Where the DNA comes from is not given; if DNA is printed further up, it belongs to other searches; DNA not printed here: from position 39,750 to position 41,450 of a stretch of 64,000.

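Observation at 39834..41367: The second fic gene is a single-gene cassette bracketed by 37-bp imperfect direct repeats containing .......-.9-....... palindromes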

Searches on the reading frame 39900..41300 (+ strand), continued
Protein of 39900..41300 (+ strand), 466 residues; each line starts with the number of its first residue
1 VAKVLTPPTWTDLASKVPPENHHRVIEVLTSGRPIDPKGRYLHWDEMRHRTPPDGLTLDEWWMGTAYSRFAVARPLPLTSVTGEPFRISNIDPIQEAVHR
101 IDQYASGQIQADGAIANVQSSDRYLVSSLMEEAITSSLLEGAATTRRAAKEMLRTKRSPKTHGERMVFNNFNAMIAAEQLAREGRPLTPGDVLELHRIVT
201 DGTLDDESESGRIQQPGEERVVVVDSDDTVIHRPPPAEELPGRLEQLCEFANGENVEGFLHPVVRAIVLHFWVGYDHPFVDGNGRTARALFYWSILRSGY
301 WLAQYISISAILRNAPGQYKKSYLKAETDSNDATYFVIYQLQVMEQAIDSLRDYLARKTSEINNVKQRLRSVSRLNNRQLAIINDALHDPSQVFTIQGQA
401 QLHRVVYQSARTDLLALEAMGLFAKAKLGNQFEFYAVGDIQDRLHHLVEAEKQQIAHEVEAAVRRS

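Call 40: fold_search(model_id=the predicted structure, library=pdb)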
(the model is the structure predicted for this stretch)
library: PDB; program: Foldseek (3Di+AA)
matches with E <= 10: 1132; with E <= 0.001: 44
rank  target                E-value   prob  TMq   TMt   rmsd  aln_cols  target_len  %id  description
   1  7cb8_A                2.0e-11  1.00  0.55  0.64   6.2       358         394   16  Structure of a FIC-domain protein from Mycobacterium marinum in complex with CDP (released 2021-08-18)
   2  7cb8_B                6.4e-11  1.00  0.55  0.64   6.2       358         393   16  Structure of a FIC-domain protein from Mycobacterium marinum in complex with CDP (released 2021-08-18)
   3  8cil_A                1.1e-10  1.00  0.49  0.62  10.1       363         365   17  Crystal structure of Coxiella burnetii Fic protein 2 (released 2023-11-15)
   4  3zcn_A                2.1e-10  1.00  0.58  0.71   4.7       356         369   17  Fic protein from SHEWANELLA ONEIDENSIS in complex with ATP (released 2013-06-19)
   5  4rgl                  2.6e-10  1.00  0.45  0.62   9.2       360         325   19  Crystal structure of a Fic family protein (Dde_2494) from Desulfovibrio desulfuricans G20 at 2.70 A resolution (released 2014-10-29)
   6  7xux_A                3.1e-10  1.00  0.49  0.60   7.6       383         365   17  Crystal structure of a FIC domain containnig protein (released 2022-12-21)
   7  3eqx_A                3.7e-10  1.00  0.57  0.71   4.6       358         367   18  CRYSTAL STRUCTURE OF A FIC FAMILY PROTEIN (SO_4266) FROM SHEWANELLA ONEIDENSIS AT 1.6 A RESOLUTION (released 2008-10-14)
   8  3zec_A                5.7e-10  1.00  0.54  0.67   5.2       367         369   20  Fic protein from SHEWANELLA ONEIDENSIS (E73G mutant) in complex with AMPPNP (released 2013-06-19)
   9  3zec_B                7.9e-10  1.00  0.59  0.72   5.1       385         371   18  Fic protein from SHEWANELLA ONEIDENSIS (E73G mutant) in complex with AMPPNP (released 2013-06-19)
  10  8cil_B                7.9e-10  1.00  0.48  0.62  11.1       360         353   17  Crystal structure of Coxiella burnetii Fic protein 2 (released 2023-11-15)
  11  7xux_B                7.9e-10  1.00  0.48  0.60   7.6       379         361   19  Crystal structure of a FIC domain containnig protein (released 2022-12-21)
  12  3eqx_B                1.4e-09  1.00  0.57  0.72   4.9       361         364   17  CRYSTAL STRUCTURE OF A FIC FAMILY PROTEIN (SO_4266) FROM SHEWANELLA ONEIDENSIS AT 1.6 A RESOLUTION (released 2008-10-14)
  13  6i7l                  1.5e-08  1.00  0.36  0.48   6.6       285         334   23  Crystal structure of monomeric FICD mutant L258D complexed with MgAMP-PNP (released 2019-09-25)
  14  9yz5_A                1.9e-08  1.00  0.43  0.58   4.5       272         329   24  human FicD bound with farnesyl pyrophosphate (released 2026-02-25)
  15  6i7h                  1.9e-08  1.00  0.42  0.57   4.1       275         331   24  Crystal structure of dimeric FICD mutant K256S (released 2019-09-25)
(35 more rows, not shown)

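Call 76: search_dna_similar(query=window:39900-41297:+, collection=plasmids, mode=protein, max_rows=15, max_evalue=1e-30)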
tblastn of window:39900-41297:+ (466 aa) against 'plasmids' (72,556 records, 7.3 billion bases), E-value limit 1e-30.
Records with a match: 18; places in all: 18; records where one place covers at least 80% of the query: 15.
Best place of each record, by identity: <60% 18.
By first word of the organism name: Vibrio 10; Aeromonas 3; Klebsiella 1; Ilyobacter 1; Persicobacter 1; Aureibacter 1; Rahnella 1.
By predicted mobility (MOB-suite, as given by PLSDB): non-mobilizable 17; conjugative 1.
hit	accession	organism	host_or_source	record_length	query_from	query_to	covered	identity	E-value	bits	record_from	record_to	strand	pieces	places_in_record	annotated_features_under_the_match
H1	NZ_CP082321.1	Vibrio alginolyticus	mix culture,water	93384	1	444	95%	36.7%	4e-73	258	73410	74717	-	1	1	Fic family protein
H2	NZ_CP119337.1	Vibrio alginolyticus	Takifugu ocellatus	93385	1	444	95%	36.7%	4e-73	258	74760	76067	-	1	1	Fic family protein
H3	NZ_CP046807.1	Vibrio alginolyticus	-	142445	17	454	94%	36.8%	4e-71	252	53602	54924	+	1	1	Fic family protein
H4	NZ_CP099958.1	Vibrio alginolyticus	Anadara tuberculosa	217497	19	454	94%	36.7%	3e-72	255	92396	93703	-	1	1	Fic family protein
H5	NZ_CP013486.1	Vibrio alginolyticus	seawater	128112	1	444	95%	35.9%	1e-69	248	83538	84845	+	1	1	Fic family protein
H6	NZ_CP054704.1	Vibrio alginolyticus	Penaeus monodon,cell culture,post ...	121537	19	455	94%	36.4%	5e-72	254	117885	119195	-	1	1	Fic family protein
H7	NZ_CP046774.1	Vibrio alginolyticus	wound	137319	24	454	92%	36.9%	4e-72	254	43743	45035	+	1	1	Fic family protein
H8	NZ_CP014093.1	Vibrio diabolicus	Homo sapiens,blister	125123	1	444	95%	35.7%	6e-70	248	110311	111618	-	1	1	Fic family protein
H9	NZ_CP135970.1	Vibrio alginolyticus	Apostichopus japonicus,cell culture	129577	17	444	92%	36.2%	3e-71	252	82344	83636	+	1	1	Fic family protein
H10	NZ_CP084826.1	Klebsiella pneumoniae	Water,Whole organism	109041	33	441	88%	37.8%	6e-75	263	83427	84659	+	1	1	Fic family protein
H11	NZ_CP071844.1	Vibrio sp. SCSIO 43009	Galaxea fascicularis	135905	17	444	92%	34.5%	1e-68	244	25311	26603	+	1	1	Fic family protein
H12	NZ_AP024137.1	Aeromonas caviae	-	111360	33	422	84%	35.8%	4e-60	220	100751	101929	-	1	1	Fic family protein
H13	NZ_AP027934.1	Aeromonas veronii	Mastacembelus,intestinal contents of ...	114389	33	422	84%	35.8%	4e-60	220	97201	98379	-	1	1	Fic family protein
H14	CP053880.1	Aeromonas jandaei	chicken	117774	33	422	84%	35.8%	4e-60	220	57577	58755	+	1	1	Fic family protein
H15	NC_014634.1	Ilyobacter polytropus DSM 2926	marine mud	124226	27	434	88%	29.3%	3e-49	188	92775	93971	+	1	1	Fic family protein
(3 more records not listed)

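Call 77: search_dna_similar(query=window:39900-41297:+, collection=phages, mode=protein, max_rows=10, max_evalue=1e-30)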
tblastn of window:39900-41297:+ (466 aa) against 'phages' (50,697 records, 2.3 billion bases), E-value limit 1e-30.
Records with a match: 1; places in all: 1; records where one place covers at least 80% of the query: 1.
Best place of each record, by identity: <60% 1.
By first word of the organism name: Bacteriophage 1.
By host as written in the record: - 1.
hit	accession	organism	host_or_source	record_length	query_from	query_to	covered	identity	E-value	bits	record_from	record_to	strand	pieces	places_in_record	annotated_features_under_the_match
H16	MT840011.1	Bacteriophage sp.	human fecal samples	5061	40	443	87%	34.6%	1e-66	237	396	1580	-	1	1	record has no annotation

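Call 78: get_annotated_region(hit=H1, flank=2500)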
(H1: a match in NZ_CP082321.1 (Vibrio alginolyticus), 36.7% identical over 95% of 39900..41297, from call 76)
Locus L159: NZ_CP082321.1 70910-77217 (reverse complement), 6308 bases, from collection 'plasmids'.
description: Vibrio alginolyticus strain XWV9 plasmid unnamed1, complete sequence
organism: Vibrio alginolyticus (NCBI taxid 663)
taxonomy: Bacteria; Pseudomonadota; Gammaproteobacteria; Vibrionales; Vibrionaceae; Vibrio; Vibrio alginolyticus
host: -; source: mix culture,water; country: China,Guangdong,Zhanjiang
typing (MOB-suite, as given by PLSDB): non-mobilizable; replicon rep_cluster_803
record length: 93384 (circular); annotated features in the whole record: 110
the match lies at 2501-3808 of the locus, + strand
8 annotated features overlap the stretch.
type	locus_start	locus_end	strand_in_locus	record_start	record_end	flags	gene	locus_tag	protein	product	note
CDS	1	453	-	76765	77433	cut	-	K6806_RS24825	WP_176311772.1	hypothetical protein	-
CDS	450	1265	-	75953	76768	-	-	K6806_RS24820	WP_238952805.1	CsgG/HfaB family protein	-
CDS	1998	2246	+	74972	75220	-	-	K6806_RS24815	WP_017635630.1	hypothetical protein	-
CDS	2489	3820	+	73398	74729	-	-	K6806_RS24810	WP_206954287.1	Fic family protein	-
CDS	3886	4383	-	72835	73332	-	-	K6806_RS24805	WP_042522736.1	hypothetical protein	-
CDS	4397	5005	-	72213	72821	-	-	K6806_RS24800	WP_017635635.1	hypothetical protein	-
CDS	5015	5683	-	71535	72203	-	-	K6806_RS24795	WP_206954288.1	hypothetical protein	-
CDS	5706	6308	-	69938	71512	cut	-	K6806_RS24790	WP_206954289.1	hypothetical protein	-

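Call 79: get_annotated_region(hit=H10, flank=2500)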
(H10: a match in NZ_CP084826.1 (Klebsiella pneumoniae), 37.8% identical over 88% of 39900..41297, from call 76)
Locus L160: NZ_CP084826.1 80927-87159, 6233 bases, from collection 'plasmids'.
description: Klebsiella pneumoniae strain SB617 plasmid pKp_SB617_1, complete sequence
organism: Klebsiella pneumoniae (NCBI taxid 573)
taxonomy: Bacteria; Pseudomonadota; Gammaproteobacteria; Enterobacterales; Enterobacteriaceae; Klebsiella; Klebsiella pneumoniae
host: -; source: Water,Whole organism; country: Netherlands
typing (MOB-suite, as given by PLSDB): non-mobilizable; replicon IncFIB
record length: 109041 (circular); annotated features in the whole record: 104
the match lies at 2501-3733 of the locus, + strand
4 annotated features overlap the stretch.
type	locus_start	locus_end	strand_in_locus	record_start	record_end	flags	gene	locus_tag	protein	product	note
CDS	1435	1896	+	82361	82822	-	-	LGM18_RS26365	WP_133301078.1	hypothetical protein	-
CDS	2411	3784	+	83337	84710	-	-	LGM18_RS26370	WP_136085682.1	Fic family protein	-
CDS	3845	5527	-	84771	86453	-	-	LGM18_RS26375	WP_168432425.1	DUF4942 domain-containing protein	-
CDS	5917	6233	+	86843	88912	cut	-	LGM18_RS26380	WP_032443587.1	hypothetical protein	-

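Call 87: search_protein_families(library=pfam, proteins=[L001:7951-8790:+, L001:8810-9337:+, L001:9350-9796:+, L001:7602-7883:-, L001:9213-9647:-, L019:4830-5246:-, L019:5512-7398:+], max_evalue=0.01)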
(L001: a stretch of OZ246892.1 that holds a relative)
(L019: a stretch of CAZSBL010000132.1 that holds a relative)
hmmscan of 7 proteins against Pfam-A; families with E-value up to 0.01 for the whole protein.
L001:7951-8790:+ (279 aa): 0 families

L001:8810-9337:+ (175 aa): 0 families

L001:9350-9796:+ (148 aa): 0 families

L001:7602-7883:- (93 aa): 2 families
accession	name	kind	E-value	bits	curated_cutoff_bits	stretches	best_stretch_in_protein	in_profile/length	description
PF24033.1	DUF7342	-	2.1e-05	25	31.6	1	32-77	15-60/150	Family of unknown function (DUF7342)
PF09339.16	HTH_IclR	-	0.0023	18.1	22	1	33-67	17-51/52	IclR helix-turn-helix domain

L001:9213-9647:- (144 aa): 0 families

L019:4830-5246:- (138 aa): 1 family
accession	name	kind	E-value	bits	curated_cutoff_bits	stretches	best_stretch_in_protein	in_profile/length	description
PF07883.17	Cupin_2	-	0.0095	16.1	27.2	0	56-96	26-68/70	Cupin domain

L019:5512-7398:+ (628 aa): 9 families
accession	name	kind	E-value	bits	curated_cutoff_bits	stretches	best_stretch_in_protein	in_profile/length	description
PF00144.29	Beta-lactamase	-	8.1e-21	75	27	1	89-348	7-305/329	Beta-lactamase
PF07719.23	TPR_2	-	5.2e-07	29.7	27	1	582-614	2-34/34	Tetratricopeptide repeat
PF14559.12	TPR_19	-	0.00025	21.8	25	1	557-624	1-68/68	Tetratricopeptide repeat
PF23914.1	TPR_CcmH_CycH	-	0.00039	20.7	42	1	577-617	46-86/158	Cytochrome c-type biogenesis protein H TPR domain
PF00515.34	TPR_1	-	0.00065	19.8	27.8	1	581-614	1-34/34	Tetratricopeptide repeat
PF13181.12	TPR_8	-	0.001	19.5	25.7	0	581-614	1-34/34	Tetratricopeptide repeat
PF13428.12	TPR_14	-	0.0019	19.2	23.5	1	583-621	3-41/44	Tetratricopeptide repeat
PF13414.12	TPR_11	-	0.0025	17.9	26.8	0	554-593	1-40/42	TPR repeat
PF13371.12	TPR_9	-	0.0071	16.8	35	1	558-625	6-73/73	Tetratricopeptide repeat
